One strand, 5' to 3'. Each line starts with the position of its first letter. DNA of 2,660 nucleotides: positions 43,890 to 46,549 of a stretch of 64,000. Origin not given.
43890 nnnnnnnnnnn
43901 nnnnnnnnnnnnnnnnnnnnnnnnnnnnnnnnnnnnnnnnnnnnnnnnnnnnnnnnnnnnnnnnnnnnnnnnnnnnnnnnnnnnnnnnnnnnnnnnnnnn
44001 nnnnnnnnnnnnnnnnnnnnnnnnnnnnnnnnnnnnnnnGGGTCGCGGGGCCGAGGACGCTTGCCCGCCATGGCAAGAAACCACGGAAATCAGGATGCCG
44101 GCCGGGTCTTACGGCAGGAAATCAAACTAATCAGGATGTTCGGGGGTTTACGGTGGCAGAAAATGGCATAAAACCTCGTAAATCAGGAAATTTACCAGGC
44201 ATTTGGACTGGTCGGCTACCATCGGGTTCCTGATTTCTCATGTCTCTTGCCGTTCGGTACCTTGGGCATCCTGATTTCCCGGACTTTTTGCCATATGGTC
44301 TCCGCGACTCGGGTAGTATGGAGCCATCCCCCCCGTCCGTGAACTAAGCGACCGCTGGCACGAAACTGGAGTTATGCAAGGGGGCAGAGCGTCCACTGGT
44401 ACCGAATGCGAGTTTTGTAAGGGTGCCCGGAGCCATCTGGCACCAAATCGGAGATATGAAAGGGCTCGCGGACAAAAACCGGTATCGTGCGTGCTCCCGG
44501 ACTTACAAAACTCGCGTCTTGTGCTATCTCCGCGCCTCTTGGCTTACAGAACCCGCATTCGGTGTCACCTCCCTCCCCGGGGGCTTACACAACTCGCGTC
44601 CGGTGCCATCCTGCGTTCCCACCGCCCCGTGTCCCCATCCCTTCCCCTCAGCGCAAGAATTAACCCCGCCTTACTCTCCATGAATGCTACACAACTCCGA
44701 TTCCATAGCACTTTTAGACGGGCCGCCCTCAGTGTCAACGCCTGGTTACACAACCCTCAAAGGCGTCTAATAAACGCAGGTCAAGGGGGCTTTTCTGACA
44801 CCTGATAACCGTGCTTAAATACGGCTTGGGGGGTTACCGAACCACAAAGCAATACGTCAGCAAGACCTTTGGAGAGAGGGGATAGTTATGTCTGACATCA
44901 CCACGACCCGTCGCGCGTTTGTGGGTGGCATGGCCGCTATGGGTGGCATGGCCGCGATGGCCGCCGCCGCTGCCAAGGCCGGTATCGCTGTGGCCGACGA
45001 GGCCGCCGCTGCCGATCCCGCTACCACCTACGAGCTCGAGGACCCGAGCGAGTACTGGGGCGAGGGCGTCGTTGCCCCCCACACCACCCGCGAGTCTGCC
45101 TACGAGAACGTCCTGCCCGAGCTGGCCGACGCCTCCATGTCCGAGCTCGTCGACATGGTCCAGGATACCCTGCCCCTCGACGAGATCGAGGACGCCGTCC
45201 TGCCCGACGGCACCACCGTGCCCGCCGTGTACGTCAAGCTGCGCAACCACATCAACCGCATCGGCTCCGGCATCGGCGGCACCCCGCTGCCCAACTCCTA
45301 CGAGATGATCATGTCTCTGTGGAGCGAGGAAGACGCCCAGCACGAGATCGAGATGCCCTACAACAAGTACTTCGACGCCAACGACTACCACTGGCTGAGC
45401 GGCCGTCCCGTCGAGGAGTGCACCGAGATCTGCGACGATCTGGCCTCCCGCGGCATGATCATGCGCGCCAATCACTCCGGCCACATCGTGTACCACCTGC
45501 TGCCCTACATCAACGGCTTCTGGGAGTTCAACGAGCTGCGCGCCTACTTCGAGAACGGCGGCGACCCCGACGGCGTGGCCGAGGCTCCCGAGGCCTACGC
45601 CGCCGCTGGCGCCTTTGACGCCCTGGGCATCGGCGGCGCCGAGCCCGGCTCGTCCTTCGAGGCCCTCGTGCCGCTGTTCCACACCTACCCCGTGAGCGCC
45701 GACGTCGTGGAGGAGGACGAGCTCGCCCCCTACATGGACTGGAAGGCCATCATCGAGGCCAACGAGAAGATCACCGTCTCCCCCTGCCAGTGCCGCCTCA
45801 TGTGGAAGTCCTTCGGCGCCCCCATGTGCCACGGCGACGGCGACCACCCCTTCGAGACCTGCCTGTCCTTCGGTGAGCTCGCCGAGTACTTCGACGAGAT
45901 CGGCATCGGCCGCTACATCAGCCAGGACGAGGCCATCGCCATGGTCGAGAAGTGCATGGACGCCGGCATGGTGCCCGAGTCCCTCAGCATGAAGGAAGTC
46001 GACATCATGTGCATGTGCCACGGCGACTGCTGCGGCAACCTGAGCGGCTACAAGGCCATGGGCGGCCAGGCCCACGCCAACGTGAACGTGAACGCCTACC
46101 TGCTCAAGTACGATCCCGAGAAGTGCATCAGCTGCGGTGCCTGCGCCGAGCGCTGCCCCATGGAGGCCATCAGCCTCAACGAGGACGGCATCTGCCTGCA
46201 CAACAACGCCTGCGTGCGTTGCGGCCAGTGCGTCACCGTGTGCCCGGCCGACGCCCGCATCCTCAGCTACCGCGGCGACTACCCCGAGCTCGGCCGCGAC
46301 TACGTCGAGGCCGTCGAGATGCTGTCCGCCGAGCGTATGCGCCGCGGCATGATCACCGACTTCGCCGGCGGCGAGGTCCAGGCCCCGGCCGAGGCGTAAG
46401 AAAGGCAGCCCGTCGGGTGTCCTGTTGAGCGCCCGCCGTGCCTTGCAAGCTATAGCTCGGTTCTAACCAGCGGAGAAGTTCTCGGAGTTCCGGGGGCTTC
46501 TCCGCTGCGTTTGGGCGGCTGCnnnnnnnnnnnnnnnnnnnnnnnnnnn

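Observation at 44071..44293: Family-2 phased array, locus G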

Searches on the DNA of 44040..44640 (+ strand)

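Call 57: search_dna_similar(query=window:44040-44640:+, collection=plasmids, mode=distant, max_evalue=0.01, max_rows=15)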
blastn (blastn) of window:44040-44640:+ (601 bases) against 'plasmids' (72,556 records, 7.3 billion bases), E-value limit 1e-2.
No match.

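Call 58: search_dna_similar(query=window:44040-44640:+, collection=phages, mode=distant, max_evalue=0.01, max_rows=15)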
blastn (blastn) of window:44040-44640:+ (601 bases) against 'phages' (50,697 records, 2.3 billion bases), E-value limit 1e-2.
No match.
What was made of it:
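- Tried and rejected: Distant blastn against plasmid and phage records found nothing (calls 57, 58).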

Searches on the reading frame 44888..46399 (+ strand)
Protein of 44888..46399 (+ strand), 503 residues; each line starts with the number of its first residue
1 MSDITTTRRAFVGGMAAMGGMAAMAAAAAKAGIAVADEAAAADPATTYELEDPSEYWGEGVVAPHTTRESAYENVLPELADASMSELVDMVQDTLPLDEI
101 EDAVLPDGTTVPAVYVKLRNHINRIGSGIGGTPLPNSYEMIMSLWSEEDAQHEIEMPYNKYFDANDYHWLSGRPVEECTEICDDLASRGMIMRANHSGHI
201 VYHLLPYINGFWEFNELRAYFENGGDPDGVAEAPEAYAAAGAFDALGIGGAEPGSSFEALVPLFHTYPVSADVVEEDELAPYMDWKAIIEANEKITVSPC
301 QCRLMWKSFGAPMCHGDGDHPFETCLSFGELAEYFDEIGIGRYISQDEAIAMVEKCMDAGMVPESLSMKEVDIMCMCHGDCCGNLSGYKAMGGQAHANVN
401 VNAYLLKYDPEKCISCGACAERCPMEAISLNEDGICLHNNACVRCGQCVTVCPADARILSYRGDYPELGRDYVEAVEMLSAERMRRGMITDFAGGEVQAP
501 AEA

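Call 12: search_protein_families(library=pfam, proteins=[window:44888-46399:+])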
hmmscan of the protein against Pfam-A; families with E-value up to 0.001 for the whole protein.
window:44888-46399:+ (503 aa): 10 families
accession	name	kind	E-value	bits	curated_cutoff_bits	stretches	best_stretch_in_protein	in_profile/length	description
PF00037.32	Fer4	-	1.7e-11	43.9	21.1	2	407-429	2-24/24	4Fe-4S binding domain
PF12797.12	Fer4_2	-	6.3e-09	35.6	24.5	1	407-424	4-21/22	4Fe-4S binding domain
PF12838.12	Fer4_7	-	3.8e-08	34.1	27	1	412-456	1-52/52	4Fe-4S dicluster domain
PF13237.11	Fer4_10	-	8.4e-08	32.5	25.5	1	407-453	3-53/53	4Fe-4S dicluster domain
PF12837.12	Fer4_6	-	1.2e-07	31.8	25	1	407-428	3-24/24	4Fe-4S binding domain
PF13187.11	Fer4_9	-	1.5e-07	31.8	27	1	412-455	1-50/52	4Fe-4S dicluster domain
PF13484.11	Fer4_16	-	6.3e-07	30.5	30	0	442-457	2-17/66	4Fe-4S double cluster binding domain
PF14697.11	Fer4_21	-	2.1e-06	28.2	35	1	409-455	4-55/59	4Fe-4S dicluster domain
PF13183.11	Fer4_8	-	8.8e-05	23.4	27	0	440-454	3-17/68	4Fe-4S dicluster domain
PF12800.12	Fer4_4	-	0.00076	20.1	24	0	440-454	2-16/17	4Fe-4S binding domain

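Call 20: find_related_loci(query=window:44888-46396:+, collection=genome_contigs, flank=10000)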
Query window:44888-46396:+ (503 aa) in genome_contigs; peptide patterns used: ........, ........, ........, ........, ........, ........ (x = any residue, [..] = any of these).
83 stretches matched a pattern; 20 encode a relative of the query (tblastn E <= 1e-3); 19 distinct loci.
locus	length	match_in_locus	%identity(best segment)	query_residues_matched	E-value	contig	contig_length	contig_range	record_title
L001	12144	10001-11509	85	1-501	0e+0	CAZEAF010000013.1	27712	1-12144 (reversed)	MAG TPA_asm: uncultured Coriobacteriaceae bacterium isolate SRP222994_co1_542 genome assembly, contig: NODE_3272_length_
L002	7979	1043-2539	82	1-501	0e+0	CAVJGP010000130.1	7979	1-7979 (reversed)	Alistipes onderdonkii isolate H07682-L1_cleanbin_000022 genome assembly, contig: Spades_H07682-L1_contig_6889, whole gen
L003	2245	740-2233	83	1-499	0e+0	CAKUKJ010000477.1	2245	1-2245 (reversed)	MAG: uncultured Coriobacteriales bacterium isolate REFINED_METABAT215_TOP10_CONTIGS_1500_ASSEMBLY_K77_MERGED__Hadza_MoBi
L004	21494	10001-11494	83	1-499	0e+0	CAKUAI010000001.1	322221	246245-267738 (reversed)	MAG: uncultured Coriobacteriales bacterium isolate REFINED_METABAT215_TOP10_CONTIGS_1500_ASSEMBLY_K77_MERGED__Hadza_PheC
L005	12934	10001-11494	83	1-499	0e+0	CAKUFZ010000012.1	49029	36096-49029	MAG: uncultured Coriobacteriales bacterium isolate REFINED_METABAT215_TOP10_CONTIGS_1500_ASSEMBLY_K77_MERGED__Hadza_MoBi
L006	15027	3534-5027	83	1-499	0e+0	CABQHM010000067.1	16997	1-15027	MAG TPA_asm: uncultured Coriobacteriales bacterium isolate MGYG-HGUT-00585 genome assembly, contig: GUT_GENOME017973_67,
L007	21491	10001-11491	82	1-499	0e+0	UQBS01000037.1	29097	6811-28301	uncultured Coriobacteriaceae bacterium isolate UMGS124 genome assembly, contig: NODE_511_length_29097_cov_13.942979, who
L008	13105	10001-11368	83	48-501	0e+0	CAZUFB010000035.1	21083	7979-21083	MAG TPA_asm: uncultured Coriobacteriaceae bacterium isolate SRP141132_co8_248 genome assembly, contig: NODE_686_length_2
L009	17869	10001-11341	84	48-492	0e+0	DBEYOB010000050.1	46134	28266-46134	MAG TPA_asm: Coriobacteriales bacterium isolate MAG2172 k141_15094, whole genome shotgun sequence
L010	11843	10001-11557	67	5-498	0e+0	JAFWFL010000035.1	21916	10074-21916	MAG: Coriobacteriales bacterium isolate RGIG5691 Sheep_Duodenum.Co__c348701, whole genome shotgun sequence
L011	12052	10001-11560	67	1-498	0e+0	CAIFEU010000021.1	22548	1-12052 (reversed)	MAG: uncultured Coriobacteriales bacterium isolate UMB00006 genome assembly, contig: NODE_542_length_22548_cov_5.263815,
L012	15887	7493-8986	83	1-499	0e+0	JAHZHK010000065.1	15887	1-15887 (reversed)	MAG: Coriobacteriaceae bacterium isolate HRGM_Genome_3264 HRGM_Genome_3264_65, whole genome shotgun sequence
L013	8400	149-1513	75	42-497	0e+0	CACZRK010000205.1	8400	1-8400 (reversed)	MAG: uncultured Coriobacteriaceae bacterium isolate RUG12881 genome assembly, contig: RUG12881_asm_205, whole genome sho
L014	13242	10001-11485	82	1-497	0e+0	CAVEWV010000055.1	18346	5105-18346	Acutalibacteraceae bacterium isolate G02622-L1_cleanbin_000007 genome assembly, contig: Spades_G02622-L1_contig_1244, wh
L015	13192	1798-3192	47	8-497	3e-136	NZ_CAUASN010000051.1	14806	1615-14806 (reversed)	MAG: uncultured Adlercreutzia sp. isolate ERR8263760_bin.7_MetaWRAP_v1.3_MAG ERZ18534299.745, whole genome shotgun seque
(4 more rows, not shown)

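Call 28: find_encoding_contigs(protein=window:44888-46399:+, flank=10000, max_places=10)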
Protein window:44888-46399:+ (503 aa): 23 contigs read that carry it; 10 places shown.
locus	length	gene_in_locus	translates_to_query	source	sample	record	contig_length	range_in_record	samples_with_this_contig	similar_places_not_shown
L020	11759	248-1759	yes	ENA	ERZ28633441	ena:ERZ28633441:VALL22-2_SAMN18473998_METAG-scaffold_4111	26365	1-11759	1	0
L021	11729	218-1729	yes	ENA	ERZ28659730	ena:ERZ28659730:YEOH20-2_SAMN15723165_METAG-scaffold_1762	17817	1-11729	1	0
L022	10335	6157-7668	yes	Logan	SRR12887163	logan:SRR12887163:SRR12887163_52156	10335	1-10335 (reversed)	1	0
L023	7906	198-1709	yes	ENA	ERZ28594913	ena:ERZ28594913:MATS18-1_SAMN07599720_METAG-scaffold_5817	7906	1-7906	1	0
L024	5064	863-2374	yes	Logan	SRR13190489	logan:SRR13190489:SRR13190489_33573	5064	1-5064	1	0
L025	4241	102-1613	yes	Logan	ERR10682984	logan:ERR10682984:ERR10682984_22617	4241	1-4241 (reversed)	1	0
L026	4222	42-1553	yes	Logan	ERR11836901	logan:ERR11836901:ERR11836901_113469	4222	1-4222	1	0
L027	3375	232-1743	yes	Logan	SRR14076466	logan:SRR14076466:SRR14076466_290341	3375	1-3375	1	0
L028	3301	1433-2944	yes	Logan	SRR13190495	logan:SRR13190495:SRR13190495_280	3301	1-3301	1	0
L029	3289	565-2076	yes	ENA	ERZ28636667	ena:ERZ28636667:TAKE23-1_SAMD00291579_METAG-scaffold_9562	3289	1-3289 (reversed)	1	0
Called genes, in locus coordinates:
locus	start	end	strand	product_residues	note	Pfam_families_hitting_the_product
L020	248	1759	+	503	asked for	-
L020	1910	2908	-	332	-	PF00749:tRNA-synt_1c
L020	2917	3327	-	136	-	PF12646:DUF3783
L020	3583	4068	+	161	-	-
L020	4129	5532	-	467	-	PF00196:GerE, PF08281:Sigma70_r4_2 (faint)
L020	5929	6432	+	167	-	PF14537:Cytochrom_c3_2 (weak)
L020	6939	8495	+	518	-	PF00890:FAD_binding_2, PF12831:FAD_oxidored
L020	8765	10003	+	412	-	PF00501:AMP-binding, PF14535:AMP-binding_C_2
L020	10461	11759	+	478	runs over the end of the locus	PF01527:HTH_Tnp_1 (faint), PF00665:rve, PF13683:rve_3 (weak), PF13333:rve_2 (weak)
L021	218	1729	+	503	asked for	-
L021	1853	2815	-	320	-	PF00749:tRNA-synt_1c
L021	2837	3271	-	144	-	PF12646:DUF3783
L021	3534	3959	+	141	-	-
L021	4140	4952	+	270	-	-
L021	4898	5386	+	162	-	PF14535:AMP-binding_C_2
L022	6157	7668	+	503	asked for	-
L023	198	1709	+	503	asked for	-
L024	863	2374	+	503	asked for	-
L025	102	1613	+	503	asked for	-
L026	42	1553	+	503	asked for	-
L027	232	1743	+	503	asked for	-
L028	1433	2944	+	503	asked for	-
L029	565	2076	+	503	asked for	-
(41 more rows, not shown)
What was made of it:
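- Metagenome contigs break at the arrays, as expected for a multi-copy repeat (call 28).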

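Call 67: search_protein_families(library=pfam, proteins=[L020:10461-11759:+], max_evalue=0.01)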
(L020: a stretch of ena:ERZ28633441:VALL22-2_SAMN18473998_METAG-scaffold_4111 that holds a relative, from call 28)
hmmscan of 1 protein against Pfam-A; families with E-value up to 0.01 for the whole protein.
L020:10461-11759:+ (433 aa): 7 families
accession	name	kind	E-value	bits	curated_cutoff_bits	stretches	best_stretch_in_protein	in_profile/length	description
PF00665.32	rve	-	5.2e-15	56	32.6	1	306-404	2-101/102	Integrase core domain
PF01527.26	HTH_Tnp_1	-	6e-06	26.8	24.1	1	63-141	2-58/75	Transposase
PF13276.12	HTH_21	-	1.6e-05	25.4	28.1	1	230-250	8-28/60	HTH-like domain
PF22943.2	HTH_68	-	0.00031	20.7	27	1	74-99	8-33/45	Putative helix-turn-helix domain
PF13384.12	HTH_23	-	0.00035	20.7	24.6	1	71-95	5-29/50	Homeodomain-like domain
PF13936.12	HTH_38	-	0.00059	20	27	0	73-99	10-36/44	Helix-turn-helix domain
PF13518.12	HTH_28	-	0.001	19.5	25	0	73-103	2-32/52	Helix-turn-helix domain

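Call 68: find_homologous_proteins(query=L020:10461-11759:+, max_evalue=1e-20)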
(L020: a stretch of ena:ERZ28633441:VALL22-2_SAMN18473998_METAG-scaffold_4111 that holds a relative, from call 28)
Query L020:10461-11759:+ (433 aa): 817 proteins with E <= 1e-20 among 8000 candidates; the best 120 are listed.
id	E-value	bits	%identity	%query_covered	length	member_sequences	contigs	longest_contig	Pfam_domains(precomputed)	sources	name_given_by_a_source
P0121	8.9e-285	962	99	100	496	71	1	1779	PF00665.33,PF13333.13,PF13683.13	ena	-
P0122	3.5e-253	858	90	100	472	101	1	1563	PF00665.33,PF13384.13,PF13333.13,PF13683.13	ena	-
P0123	4.5e-234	795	84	100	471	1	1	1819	PF00665.33,PF13384.13,PF13333.13,PF01527.27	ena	-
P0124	3.6e-226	769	82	100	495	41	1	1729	PF00665.33,PF13384.13,PF13333.13,PF01527.27,PF13683.13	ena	-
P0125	4.0e-201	687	75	100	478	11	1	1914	PF00665.33,PF13384.13,PF13333.13,PF01527.27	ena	-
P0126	1.6e-198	678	74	100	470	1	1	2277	PF00665.33,PF13384.13,PF01527.27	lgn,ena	-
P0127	2.0e-187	642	72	100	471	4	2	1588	PF00665.33,PF13384.13,PF13333.13,PF13518.13,PF13683.13,PF13276.13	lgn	-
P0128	3.1e-187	641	72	100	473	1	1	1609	PF00665.33,PF13384.13,PF13333.13,PF13518.13,PF13683.13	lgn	-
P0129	1.4e-177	609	85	79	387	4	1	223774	PF00665.33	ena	-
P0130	4.3e-164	565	63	100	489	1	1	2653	PF00665.33,PF13384.13,PF13333.13,PF13683.13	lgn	-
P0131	3.8e-158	545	64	100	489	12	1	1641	PF00665.33,PF13333.13,PF01527.27,PF13683.13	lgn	-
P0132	7.8e-156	537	91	63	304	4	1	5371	-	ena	-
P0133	1.6e-153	530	80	71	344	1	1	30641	PF00665.33,PF13333.13,PF13683.13,PF13276.13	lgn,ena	-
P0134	1.9e-151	523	63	100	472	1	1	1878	PF00665.33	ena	-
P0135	2.8e-149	516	62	100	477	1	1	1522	PF00665.33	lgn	-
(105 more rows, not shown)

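Call 69: find_encoding_contigs(protein=P0121, flank=5000, max_places=8)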
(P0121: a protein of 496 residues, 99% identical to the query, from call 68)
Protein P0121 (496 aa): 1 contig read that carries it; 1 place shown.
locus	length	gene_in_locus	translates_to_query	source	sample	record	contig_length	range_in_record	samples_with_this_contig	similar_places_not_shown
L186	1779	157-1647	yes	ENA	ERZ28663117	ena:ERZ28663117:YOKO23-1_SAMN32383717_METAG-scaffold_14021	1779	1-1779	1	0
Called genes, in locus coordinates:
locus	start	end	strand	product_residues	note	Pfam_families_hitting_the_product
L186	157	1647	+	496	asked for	PF00665:rve, PF13683:rve_3 (weak), PF13333:rve_2 (weak)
